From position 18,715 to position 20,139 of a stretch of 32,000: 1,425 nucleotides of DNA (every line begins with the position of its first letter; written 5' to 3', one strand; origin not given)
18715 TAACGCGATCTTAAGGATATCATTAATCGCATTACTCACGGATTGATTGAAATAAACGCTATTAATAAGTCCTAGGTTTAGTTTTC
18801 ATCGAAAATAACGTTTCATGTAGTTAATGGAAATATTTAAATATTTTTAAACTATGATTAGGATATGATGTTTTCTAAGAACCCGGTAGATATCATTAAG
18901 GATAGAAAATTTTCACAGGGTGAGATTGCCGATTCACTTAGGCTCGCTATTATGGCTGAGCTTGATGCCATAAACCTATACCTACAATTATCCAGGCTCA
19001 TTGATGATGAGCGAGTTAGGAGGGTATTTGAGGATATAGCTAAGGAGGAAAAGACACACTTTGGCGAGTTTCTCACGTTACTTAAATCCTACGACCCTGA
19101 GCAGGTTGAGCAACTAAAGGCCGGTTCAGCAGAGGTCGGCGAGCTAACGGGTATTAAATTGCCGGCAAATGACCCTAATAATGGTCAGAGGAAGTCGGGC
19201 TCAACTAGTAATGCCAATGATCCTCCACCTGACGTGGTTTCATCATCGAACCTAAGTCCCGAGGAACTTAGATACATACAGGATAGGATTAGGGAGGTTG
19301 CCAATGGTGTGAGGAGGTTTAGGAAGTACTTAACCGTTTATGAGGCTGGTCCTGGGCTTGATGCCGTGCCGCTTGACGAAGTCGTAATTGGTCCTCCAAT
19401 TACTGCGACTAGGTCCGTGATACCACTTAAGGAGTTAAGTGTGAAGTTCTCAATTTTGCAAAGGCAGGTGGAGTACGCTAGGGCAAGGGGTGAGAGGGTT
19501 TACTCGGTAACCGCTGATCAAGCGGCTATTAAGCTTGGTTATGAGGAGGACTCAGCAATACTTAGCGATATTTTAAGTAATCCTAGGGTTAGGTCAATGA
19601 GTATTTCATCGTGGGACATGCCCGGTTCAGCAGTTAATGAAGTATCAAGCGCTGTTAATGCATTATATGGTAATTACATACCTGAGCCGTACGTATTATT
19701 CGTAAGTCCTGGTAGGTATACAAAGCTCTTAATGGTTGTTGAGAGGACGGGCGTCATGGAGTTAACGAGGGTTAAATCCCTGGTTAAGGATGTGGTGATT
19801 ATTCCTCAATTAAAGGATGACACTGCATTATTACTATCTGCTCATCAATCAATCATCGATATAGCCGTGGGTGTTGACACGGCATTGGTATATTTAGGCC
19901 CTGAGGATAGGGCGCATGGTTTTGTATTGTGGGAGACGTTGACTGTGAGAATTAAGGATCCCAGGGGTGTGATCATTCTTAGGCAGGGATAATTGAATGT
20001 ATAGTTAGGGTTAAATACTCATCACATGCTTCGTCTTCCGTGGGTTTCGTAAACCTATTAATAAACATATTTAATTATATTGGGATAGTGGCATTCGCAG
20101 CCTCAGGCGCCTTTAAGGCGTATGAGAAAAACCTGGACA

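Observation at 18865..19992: Self-loading encapsulin: ferritin-like domain fused to an HK97-fold shell protein in a crenarchaeal-type context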

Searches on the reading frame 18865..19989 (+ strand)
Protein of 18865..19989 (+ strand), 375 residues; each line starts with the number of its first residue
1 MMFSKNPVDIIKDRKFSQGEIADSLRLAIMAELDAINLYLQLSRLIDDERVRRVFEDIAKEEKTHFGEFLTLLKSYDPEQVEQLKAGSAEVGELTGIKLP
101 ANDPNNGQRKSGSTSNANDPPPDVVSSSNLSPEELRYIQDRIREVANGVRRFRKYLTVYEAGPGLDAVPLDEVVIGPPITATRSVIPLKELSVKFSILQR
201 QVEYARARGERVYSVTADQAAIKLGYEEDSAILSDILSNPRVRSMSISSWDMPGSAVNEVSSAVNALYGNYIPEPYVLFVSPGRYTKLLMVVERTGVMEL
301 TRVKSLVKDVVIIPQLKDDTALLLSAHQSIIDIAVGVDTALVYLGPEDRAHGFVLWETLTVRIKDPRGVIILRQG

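Call 3: search_protein_families(library=pfam, proteins=[window:18865-19989:+], max_evalue=0.01)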
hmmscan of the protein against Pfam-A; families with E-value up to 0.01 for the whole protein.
window:18865-19989:+ (375 aa): 3 families
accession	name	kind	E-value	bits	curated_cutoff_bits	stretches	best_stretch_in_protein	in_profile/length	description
PF04454.18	Linocin_M18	-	1.1e-29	103.9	24.3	1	128-360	9-253/253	Encapsulating protein for peroxidase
PF02915.23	Rubrerythrin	-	2.5e-07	31.6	22.8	1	24-82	2-62/137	Rubrerythrin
PF22277.2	EncFtn-like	-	0.0025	18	27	1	28-85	22-79/85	EncFtn-like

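Call 4: search_protein_families(library=ncbifam, proteins=[window:18865-19989:+], max_evalue=0.01)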
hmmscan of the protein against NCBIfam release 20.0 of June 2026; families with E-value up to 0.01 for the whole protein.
window:18865-19989:+ (375 aa): 4 families
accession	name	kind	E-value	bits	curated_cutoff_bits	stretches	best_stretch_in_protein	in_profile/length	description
NF041155.2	encap_f1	equivalog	2.5e-31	109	100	1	127-371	5-260/261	family 1 encapsulin nanocompartment shell protein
NF058679.1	EncB_fam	subfamily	1.3e-21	76.7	90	1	3-96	3-96/117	encapsulin nanocompartment ferritin-likeEncB family encapsulin nanocompartment ferritin-like cargo protein cargo protein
TIGR04535.1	ferrit_encaps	subfamily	2.5e-14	53.2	125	1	6-96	3-92/114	encapsulin-associated ferritin-like protein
NF058678.1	EncB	exception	0.00087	19.5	210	1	25-84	15-74/160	encapsulin nanocompartment ferritin-like cargo protein EncB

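Call 5: search_solved_structures(query=window:18865-19989:+, max_evalue=0.01, show_alignments=3)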
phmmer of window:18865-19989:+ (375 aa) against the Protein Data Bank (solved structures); distinct sequences matched with E-value up to 0.01: 25.
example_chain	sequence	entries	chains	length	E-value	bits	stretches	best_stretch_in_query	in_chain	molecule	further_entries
2e0z_A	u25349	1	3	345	3.7e-51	177.6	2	2-105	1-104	Virus-like particle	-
5n5e_e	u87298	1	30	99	1e-26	97.2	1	3-98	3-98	PFC_05175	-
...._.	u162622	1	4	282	4.4e-15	59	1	237-375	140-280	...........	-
7s4q_A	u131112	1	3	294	3.7e-14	55.9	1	195-372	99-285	EncA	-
4pt2_P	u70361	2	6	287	3.7e-14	55.9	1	196-372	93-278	Encapsulin protein | Type 1 encapsulin shell protein EncA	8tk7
7s20_A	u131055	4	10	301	4e-14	55.8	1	196-372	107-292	EncA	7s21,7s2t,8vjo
9i8e_C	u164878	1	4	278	6.6e-14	55.1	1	159-369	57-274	Encapsulin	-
9i8f_C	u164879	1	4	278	1.7e-13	53.8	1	159-369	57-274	Encapsulin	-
6nj8_A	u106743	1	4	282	6.8e-13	51.8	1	238-371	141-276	Encapsulating protein for a DyP-type peroxidase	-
8rvj_A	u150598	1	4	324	7.9e-13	51.6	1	237-371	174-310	Type 1 encapsulin shell protein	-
7mh2_A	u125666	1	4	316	8.6e-13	51.5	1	238-371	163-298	T4GALA Engineered Protein Nanocage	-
8v4n_A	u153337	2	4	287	8.6e-12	48.2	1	196-372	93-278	Type 1 encapsulin shell protein EncA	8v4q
7s8t_A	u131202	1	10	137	6.1e-10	42.1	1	4-87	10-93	EncC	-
9b9i_A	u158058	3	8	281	4.3e-08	36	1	196-372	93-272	Type 1 encapsulin shell protein EncA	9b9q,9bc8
9zvv_A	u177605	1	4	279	6.8e-07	32.1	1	238-371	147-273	Type 1 encapsulin shell protein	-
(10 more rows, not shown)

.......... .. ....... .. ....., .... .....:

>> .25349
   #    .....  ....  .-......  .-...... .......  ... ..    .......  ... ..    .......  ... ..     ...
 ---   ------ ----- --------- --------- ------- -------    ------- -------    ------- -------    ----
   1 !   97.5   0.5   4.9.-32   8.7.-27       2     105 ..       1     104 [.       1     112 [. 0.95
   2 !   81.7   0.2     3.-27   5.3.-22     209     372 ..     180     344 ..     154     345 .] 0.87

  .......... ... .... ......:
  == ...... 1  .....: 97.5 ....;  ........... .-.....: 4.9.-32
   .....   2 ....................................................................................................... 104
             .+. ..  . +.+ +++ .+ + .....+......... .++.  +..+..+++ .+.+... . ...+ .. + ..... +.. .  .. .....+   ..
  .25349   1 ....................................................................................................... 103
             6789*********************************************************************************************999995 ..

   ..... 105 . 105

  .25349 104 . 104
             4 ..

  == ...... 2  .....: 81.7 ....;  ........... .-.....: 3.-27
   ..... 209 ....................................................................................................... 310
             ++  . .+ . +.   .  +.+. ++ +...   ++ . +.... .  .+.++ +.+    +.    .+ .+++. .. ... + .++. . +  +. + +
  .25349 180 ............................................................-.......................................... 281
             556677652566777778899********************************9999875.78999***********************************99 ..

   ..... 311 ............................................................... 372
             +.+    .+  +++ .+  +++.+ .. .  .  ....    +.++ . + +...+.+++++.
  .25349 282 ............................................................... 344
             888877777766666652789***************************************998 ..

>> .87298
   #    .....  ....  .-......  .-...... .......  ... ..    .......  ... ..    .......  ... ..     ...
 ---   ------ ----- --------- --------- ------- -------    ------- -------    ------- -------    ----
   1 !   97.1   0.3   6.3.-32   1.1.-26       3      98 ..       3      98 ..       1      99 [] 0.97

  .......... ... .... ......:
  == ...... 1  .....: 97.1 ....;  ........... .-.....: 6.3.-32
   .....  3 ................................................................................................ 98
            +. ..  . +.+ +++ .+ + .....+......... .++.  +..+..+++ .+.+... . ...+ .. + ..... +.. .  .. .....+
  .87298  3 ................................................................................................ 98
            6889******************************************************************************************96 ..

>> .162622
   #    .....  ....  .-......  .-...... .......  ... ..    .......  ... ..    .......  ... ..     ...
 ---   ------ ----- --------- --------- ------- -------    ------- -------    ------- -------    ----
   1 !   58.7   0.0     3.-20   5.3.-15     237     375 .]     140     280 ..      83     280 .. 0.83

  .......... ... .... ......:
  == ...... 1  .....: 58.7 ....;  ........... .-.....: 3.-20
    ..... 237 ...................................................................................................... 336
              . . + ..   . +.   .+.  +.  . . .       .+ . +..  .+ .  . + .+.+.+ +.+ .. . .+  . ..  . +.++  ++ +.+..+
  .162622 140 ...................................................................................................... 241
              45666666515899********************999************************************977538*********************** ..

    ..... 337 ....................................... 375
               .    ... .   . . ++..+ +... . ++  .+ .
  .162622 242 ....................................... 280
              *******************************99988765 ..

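Call 6: find_homologous_proteins(query=window:18865-19989:+, max_evalue=0.00001)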
Query window:18865-19989:+ (375 aa): 302 proteins with E <= 0.00001 among 8000 candidates; the best 120 are listed.
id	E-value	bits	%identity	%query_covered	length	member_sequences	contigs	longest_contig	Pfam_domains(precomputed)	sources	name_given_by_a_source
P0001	4.1e-239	811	100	100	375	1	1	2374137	PF02915.24,PF04454.19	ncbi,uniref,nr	ncbi:family 1 encapsulin nanocompartment shell protein [Vulcanisaeta distributa]|uniref:Linocin_M18 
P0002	9.5e-224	760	93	100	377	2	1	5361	PF02915.24,PF04454.19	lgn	-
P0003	9.0e-215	731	88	100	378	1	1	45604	PF02915.24,PF04454.19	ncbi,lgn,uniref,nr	ncbi:family 1 encapsulin nanocompartment shell protein [Vulcanisaeta distributa]|uniref:encapsulin n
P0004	2.4e-212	723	97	92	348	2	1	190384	PF04454.19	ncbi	-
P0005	1.8e-209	713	86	100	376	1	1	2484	PF02915.24,PF04454.19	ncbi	ncbi:MAG: family 1 encapsulin nanocompartment shell protein [Vulcanisaeta sp.]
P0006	1.1e-207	707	86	100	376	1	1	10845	PF02915.24,PF04454.19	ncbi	-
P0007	1.5e-207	707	86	100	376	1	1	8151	PF02915.24,PF04454.19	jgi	-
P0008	5.5e-207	705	85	100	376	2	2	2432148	PF02915.24,PF04454.19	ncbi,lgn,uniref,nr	ncbi:family 1 encapsulin nanocompartment shell protein [Vulcanisaeta souniana]|uniref:Bacteriocin n=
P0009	7.7e-206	701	84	100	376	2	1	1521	PF02915.24,PF04454.19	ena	-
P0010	2.1e-201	687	89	93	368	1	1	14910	PF02915.24,PF04454.19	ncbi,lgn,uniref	ncbi:encapsulin [Vulcanisaeta sp. JCM 16159]|uniref:encapsulin n=1 Tax=Vulcanisaeta sp. JCM 16159 Ta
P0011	1.9e-200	683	82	100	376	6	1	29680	PF02915.24,PF04454.19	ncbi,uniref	ncbi:MAG: family 1 encapsulin nanocompartment shell protein [Vulcanisaeta sp.]|uniref:family 1 encap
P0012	1.1e-185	635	76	100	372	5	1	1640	PF02915.24,PF04454.19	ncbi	-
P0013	1.9e-185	634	77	100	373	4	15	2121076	PF02915.24,PF04454.19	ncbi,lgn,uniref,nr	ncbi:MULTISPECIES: family 1 encapsulin nanocompartment shell protein [Pyrobaculum]|uniref:Uncharacte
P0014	3.3e-183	627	76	100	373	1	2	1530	PF02915.24,PF04454.19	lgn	-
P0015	8.8e-180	615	75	100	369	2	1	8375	PF02915.24,PF04454.19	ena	-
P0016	7.4e-175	599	74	100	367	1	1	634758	PF02915.24,PF04454.19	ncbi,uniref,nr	ncbi:family 1 encapsulin nanocompartment shell protein [Vulcanisaeta thermophila]|uniref:family 1 en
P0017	8.4e-175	599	74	100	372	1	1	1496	PF02915.24,PF04454.19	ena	-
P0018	8.4e-174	596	73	100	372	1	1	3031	PF02915.24,PF04454.19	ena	-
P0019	2.5e-173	594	74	100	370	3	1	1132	PF02915.24,PF04454.19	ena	-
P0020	4.4e-173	593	72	100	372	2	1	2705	PF02915.24,PF04454.19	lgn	-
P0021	4.3e-165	567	73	100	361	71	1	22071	PF02915.24,PF04454.19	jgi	-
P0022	6.1e-165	567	72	100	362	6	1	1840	PF02915.24,PF04454.19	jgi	-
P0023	1.9e-161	555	71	99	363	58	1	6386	PF02915.24,PF04454.19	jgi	-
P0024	1.5e-149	516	66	100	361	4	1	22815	PF02915.24,PF04454.19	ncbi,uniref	ncbi:family 1 encapsulin nanocompartment shell protein [Caldivirga sp.]|uniref:family 1 encapsulin n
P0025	2.2e-145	502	64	99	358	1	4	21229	PF02915.24,PF04454.19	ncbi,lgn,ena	ncbi:MAG: family 1 encapsulin nanocompartment shell protein [Pyrobaculum sp.]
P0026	2.7e-143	495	63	99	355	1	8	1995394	PF02915.24,PF04454.19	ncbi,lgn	ncbi:MAG: family 1 encapsulin nanocompartment shell protein [Thermoproteus sp.]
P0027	1.7e-125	437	81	66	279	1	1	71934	PF02915.24,PF04454.19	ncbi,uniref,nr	ncbi:encapsulin [Vulcanisaeta sp. JCM 14467]|uniref:encapsulin n=1 Tax=Vulcanisaeta sp. JCM 14467 Ta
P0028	2.5e-120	420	83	60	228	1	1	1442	PF04454.19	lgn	-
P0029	1.1e-108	382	52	100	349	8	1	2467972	PF02915.24,PF04454.19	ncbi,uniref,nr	ncbi:encapsulin [Pyrobaculum ferrireducens]|uniref:Linocin_M18 bacteriocin protein n=1 Tax=Pyrobacul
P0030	2.5e-106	374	51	100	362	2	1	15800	PF02915.24,PF04454.19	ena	-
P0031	2.7e-105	371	49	99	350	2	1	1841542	PF02915.24,PF04454.19,PF22277.3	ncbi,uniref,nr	ncbi:family 1 encapsulin nanocompartment shell protein [Thermoproteus tenax]|uniref:Rubrerythrin dii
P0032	7.4e-105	369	53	100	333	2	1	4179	PF02915.24,PF04454.19,PF22277.3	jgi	jgi:Uncharacterized protein, linocin/CFP29 homolog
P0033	3.9e-103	363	52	100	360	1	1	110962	PF02915.24,PF04454.19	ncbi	-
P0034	1.2e-101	359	50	100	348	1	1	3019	PF02915.24,PF04454.19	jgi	-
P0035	3.2e-101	357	50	99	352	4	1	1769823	PF02915.24,PF04454.19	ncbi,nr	ncbi:encapsulin [Pyrobaculum neutrophilum]|nr:family 1 encapsulin nanocompartment shell protein [Pyr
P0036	6.3e-101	356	50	100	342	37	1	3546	PF25209.3,PF02915.24,PF04454.19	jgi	jgi:uncharacterized linocin/CFP29 family protein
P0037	9.9e-101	356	49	100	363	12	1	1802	PF02915.24,PF04454.19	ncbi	-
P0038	3.6e-100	354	51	100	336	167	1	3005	PF02915.24,PF04454.19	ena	-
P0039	4.6e-100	353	50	100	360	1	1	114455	PF02915.24,PF04454.19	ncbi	-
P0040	1.6e-99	352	50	99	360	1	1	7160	PF02915.24,PF04454.19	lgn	-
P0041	2.0e-99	351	48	100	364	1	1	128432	PF02915.24,PF04454.19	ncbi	-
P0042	3.8e-97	344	49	99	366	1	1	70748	PF02915.24,PF04454.19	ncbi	ncbi:MAG: family 1 encapsulin nanocompartment shell protein [Thermoprotei archaeon]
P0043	4.7e-96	340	48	99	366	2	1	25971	PF02915.24,PF04454.19,PF22277.3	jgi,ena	-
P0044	8.6e-96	339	49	100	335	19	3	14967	PF02915.24,PF04454.19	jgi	-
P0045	7.2e-95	336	47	99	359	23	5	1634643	PF02915.24,PF04454.19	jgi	jgi:uncharacterized linocin/CFP29 family protein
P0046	2.4e-94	335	48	99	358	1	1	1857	PF02915.24,PF04454.19,PF22277.3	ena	-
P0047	4.7e-94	334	48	99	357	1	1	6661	PF02915.24,PF04454.19,PF22277.3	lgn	-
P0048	3.3e-93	331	47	99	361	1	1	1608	PF02915.24,PF04454.19,PF22277.3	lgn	-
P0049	3.9e-93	331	49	100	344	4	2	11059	PF02915.24,PF04454.19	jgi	-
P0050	8.4e-93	329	50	97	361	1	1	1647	PF02915.24,PF04454.19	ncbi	-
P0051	1.1e-92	329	48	99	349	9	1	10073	PF02915.24,PF04454.19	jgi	-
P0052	1.4e-92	329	49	99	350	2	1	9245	PF09537.17,PF02915.24,PF04454.19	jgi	-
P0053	1.7e-92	328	47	99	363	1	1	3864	PF02915.24,PF04454.19,PF22277.3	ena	-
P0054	3.3e-92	327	49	98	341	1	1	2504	PF02915.24,PF04454.19,PF22277.3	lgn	-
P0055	5.3e-92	327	47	99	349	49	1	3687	PF25209.3,PF02915.24,PF04454.19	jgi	jgi:uncharacterized linocin/CFP29 family protein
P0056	1.0e-91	326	48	99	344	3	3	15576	PF02915.24,PF04454.19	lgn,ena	-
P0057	1.2e-91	326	46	99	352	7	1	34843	PF25209.3,PF02915.24,PF04454.19,PF22277.3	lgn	-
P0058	2.0e-91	325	47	99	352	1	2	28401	PF25209.3,PF02915.24,PF04454.19,PF22277.3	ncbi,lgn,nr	ncbi:MAG: family 1 encapsulin nanocompartment shell protein [Ignisphaera sp.]|nr:encapsulin [Ignisph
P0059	4.2e-91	324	47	100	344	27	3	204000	PF02915.24,PF04454.19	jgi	jgi:uncharacterized linocin/CFP29 family protein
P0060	5.6e-91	323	49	99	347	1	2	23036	PF02915.24,PF04454.19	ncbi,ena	-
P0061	6.1e-91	323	46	99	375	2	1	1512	PF09537.17,PF02915.24,PF04454.19,PF22277.3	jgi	-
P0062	6.8e-91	323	45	99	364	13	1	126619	PF02915.24,PF04454.19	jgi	-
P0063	7.3e-91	323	47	99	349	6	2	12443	PF02915.24,PF04454.19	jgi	-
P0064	1.3e-90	322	46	99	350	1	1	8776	PF02915.24,PF04454.19,PF22277.3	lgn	-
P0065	3.1e-90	321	46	99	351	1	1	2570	PF02915.24,PF04454.19,PF22277.3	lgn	-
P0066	5.3e-90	320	47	99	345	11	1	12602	PF02915.24,PF04454.19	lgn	-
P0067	5.9e-90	320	47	99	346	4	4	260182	PF02915.24,PF04454.19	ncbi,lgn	ncbi:MAG: family 1 encapsulin nanocompartment shell protein [Ignisphaera sp.]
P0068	9.8e-90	319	45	100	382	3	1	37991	PF02915.24,PF04454.19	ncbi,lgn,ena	-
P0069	1.2e-89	319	49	99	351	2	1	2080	PF02915.24,PF04454.19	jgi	-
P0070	5.5e-89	317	47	99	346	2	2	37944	PF02915.24,PF04454.19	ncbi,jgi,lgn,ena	-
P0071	5.9e-89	317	48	100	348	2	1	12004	PF02915.24,PF04454.19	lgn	-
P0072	6.4e-89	317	47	99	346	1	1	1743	PF02915.24,PF04454.19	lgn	-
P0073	6.7e-89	317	48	99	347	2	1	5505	PF02915.24,PF04454.19,PF22277.3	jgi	-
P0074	8.1e-89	316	49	99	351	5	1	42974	PF02915.24,PF04454.19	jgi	-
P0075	9.3e-89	316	49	99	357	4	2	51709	PF02915.24,PF04454.19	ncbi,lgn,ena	-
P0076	1.9e-88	315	47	100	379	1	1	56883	PF02915.24,PF04454.19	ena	-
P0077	6.3e-88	313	48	99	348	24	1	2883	PF25209.3,PF02915.24,PF04454.19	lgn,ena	-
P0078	8.1e-88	313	49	99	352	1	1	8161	PF02915.24,PF04454.19,PF22277.3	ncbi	-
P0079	8.5e-88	313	49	99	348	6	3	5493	PF02915.24,PF04454.19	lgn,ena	-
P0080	9.4e-88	313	46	99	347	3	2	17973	PF02915.24,PF04454.19,PF22277.3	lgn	-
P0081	2.4e-87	312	46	100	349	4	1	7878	PF02915.24,PF04454.19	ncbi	ncbi:MAG: family 1 encapsulin nanocompartment shell protein [Thermofilaceae archaeon]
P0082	3.0e-87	311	45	99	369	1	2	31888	PF02915.24,PF04454.19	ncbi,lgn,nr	ncbi:MAG: family 1 encapsulin nanocompartment shell protein [Nitrososphaerota archaeon]|nr:encapsuli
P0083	4.0e-87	311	48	99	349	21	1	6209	PF02915.24,PF04454.19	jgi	jgi:uncharacterized linocin/CFP29 family protein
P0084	5.7e-87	310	47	99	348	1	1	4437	PF02915.24,PF04454.19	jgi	-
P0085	9.8e-87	310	48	99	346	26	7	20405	PF02915.24,PF04454.19,PF22277.3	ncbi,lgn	ncbi:MAG: family 1 encapsulin nanocompartment shell protein [Thermofilaceae archaeon]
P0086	1.9e-86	309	47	99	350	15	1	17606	PF02915.24,PF04454.19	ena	-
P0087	1.9e-86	309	47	99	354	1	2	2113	PF02915.24,PF04454.19,PF22277.3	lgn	-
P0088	2.0e-86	308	45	99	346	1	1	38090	PF02915.24,PF04454.19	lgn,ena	-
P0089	4.7e-86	307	48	94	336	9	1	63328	PF02915.24,PF04454.19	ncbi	ncbi:MAG: family 1 encapsulin nanocompartment shell protein, partial [Sulfolobales archaeon]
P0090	7.1e-86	307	47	99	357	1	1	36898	PF02915.24,PF04454.19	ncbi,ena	-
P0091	1.3e-85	306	45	99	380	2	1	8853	PF04454.19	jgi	-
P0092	1.5e-85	306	48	96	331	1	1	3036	PF02915.24,PF04454.19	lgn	-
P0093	2.0e-85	305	46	100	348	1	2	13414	PF02915.24,PF04454.19,PF22277.3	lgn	-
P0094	2.6e-85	305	47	99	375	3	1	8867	PF02915.24,PF04454.19,PF22277.3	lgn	-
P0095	3.2e-85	305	45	99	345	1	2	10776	PF02915.24,PF04454.19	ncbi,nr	ncbi:MAG: encapsulin [Candidatus Korarchaeum sp.]|nr:encapsulin [Candidatus Korarchaeum sp.] MDW8036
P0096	3.7e-85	304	46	99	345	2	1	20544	PF02915.24,PF04454.19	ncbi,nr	ncbi:MAG: rubrerythrin family protein [Candidatus Korarchaeota archaeon NZ13-K]|nr:MAG: rubrerythrin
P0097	4.0e-85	304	47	100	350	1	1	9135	PF02915.24,PF04454.19,PF22277.3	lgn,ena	-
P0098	4.6e-85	304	47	99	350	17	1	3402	PF25209.3,PF02915.24,PF04454.19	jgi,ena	jgi:uncharacterized linocin/CFP29 family protein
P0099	5.2e-85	304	45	99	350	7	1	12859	PF02915.24,PF04454.19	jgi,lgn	-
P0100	1.2e-84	303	47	98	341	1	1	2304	PF02915.24,PF04454.19,PF22277.3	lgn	-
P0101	1.3e-84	303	45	99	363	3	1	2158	PF02915.24,PF04454.19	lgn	-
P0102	1.3e-84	303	45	99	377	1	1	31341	PF02915.24,PF04454.19,PF22277.3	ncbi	-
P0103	1.6e-84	302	45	99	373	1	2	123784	PF02915.24,PF04454.19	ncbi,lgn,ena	-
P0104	2.4e-84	302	45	99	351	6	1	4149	PF02915.24,PF04454.19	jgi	-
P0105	5.0e-84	301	44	99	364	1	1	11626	PF02915.24,PF04454.19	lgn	-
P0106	2.1e-83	299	44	100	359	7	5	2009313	PF02915.24,PF04454.19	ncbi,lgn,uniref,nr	ncbi:Linocin_M18 bacteriocin protein [Pyrobaculum calidifontis JCM 11548]|uniref:Linocin_M18 bacteri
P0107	2.4e-83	298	45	99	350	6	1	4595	PF02915.24,PF04454.19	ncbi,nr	ncbi:MAG: encapsulin [Desulfurococcaceae archaeon]|nr:encapsulin [Desulfurococcaceae archaeon]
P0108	6.1e-83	297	44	99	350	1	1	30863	PF02915.24,PF04454.19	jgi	jgi:uncharacterized linocin/CFP29 family protein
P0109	6.7e-83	297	44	99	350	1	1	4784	PF02915.24,PF04454.19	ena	-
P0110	8.9e-83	296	44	99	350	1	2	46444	PF02915.24,PF04454.19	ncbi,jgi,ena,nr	ncbi:MAG: encapsulin [Desulfurococcaceae archaeon]|jgi:uncharacterized linocin/CFP29 family protein|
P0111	9.1e-83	296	42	99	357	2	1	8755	PF02915.24,PF04454.19,PF22277.3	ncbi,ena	-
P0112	1.0e-82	296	43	99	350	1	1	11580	PF02915.24,PF04454.19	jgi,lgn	jgi:uncharacterized linocin/CFP29 family protein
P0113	1.2e-82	296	46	99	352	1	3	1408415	PF25209.3,PF02915.24,PF04454.19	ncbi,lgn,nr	ncbi:MAG: family 1 encapsulin nanocompartment shell protein [Sulfolobales archaeon]|nr:encapsulin [S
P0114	1.5e-82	296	44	99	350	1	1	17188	PF02915.24,PF04454.19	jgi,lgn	jgi:uncharacterized linocin/CFP29 family protein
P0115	1.6e-82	296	44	99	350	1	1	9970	PF02915.24,PF04454.19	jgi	jgi:uncharacterized linocin/CFP29 family protein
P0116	1.9e-82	295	44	99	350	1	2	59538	PF02915.24,PF04454.19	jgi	-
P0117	2.4e-82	295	44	99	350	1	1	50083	PF02915.24,PF04454.19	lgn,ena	-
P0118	2.5e-82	295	44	99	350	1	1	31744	PF02915.24,PF04454.19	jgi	jgi:uncharacterized linocin/CFP29 family protein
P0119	2.6e-82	295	44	99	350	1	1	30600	PF02915.24,PF04454.19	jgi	jgi:uncharacterized linocin/CFP29 family protein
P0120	2.9e-82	295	43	99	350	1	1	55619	PF02915.24,PF04454.19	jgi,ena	-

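Call 7: find_related_loci(query=window:18865-19989:+, collection=genome_contigs, flank=6000)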
Query window:18865-19989:+ (375 aa) in genome_contigs; peptide patterns used: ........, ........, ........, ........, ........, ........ (x = any residue, [..] = any of these).
77 stretches matched a pattern; 5 encode a relative of the query (tblastn E <= 1e-3); 5 distinct loci.
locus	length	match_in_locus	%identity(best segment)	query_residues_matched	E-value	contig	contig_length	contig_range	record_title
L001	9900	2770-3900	88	1-375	0e+0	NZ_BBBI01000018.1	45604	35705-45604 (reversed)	Vulcanisaeta distributa JCM 11216, whole genome shotgun sequence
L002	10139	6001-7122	86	1-374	0e+0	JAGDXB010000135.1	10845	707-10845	MAG: Vulcanisaeta sp. isolate KMA_Bin30 NODE_1613_length_10845_cov_4.502224, whole genome shotgun sequence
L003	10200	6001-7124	84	1-375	0e+0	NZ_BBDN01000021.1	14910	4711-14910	Vulcanisaeta sp. JCM 16159, whole genome shotgun sequence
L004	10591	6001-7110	73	1-374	0e+0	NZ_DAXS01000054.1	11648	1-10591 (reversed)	MAG: Caldivirga sp. UBA161 UBA161_contig_3304, whole genome shotgun sequence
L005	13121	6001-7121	81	1-374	1e-170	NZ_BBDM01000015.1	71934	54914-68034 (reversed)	Vulcanisaeta sp. JCM 14467, whole genome shotgun sequence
